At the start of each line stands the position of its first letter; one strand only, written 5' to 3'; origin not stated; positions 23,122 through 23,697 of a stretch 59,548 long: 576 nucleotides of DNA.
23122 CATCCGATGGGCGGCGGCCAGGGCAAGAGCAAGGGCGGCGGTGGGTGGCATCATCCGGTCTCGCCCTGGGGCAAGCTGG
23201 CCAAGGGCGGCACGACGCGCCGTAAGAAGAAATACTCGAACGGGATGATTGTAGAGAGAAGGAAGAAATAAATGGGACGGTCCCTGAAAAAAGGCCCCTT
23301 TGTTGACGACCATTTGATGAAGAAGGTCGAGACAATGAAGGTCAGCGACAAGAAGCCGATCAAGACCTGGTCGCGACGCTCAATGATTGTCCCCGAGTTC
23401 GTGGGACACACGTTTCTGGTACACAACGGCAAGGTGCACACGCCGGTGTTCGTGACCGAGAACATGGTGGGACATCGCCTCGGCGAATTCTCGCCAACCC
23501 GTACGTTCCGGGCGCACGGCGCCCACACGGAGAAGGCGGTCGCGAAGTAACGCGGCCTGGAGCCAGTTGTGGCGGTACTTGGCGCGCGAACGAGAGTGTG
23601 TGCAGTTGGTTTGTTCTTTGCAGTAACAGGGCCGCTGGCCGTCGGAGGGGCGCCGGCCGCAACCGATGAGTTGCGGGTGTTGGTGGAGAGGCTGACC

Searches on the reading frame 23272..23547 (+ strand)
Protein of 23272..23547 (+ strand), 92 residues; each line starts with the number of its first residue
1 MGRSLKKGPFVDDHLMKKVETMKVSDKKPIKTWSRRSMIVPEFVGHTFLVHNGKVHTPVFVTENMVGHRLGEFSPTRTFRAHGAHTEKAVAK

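Call 3: search_protein_families(library=pfam, proteins=[window:23272-23547:+], max_evalue=1)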
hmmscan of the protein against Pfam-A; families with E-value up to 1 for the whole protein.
window:23272-23547:+ (92 aa): 2 families
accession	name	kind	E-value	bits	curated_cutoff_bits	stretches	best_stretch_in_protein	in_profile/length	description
PF00203.26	Ribosomal_S19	-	2.1e-37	127.3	27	1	3-82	1-81/81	Ribosomal protein S19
PF22762.1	NrS1-pol-like_tail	-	0.091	13.3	27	1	10-51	49-88/100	NrS-1 polymerase-like, tail domain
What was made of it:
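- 23272..23550 (+): rpsS (ribosomal protein S19), 92 aa. PF00203, E 2.1e-37 (call 3).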
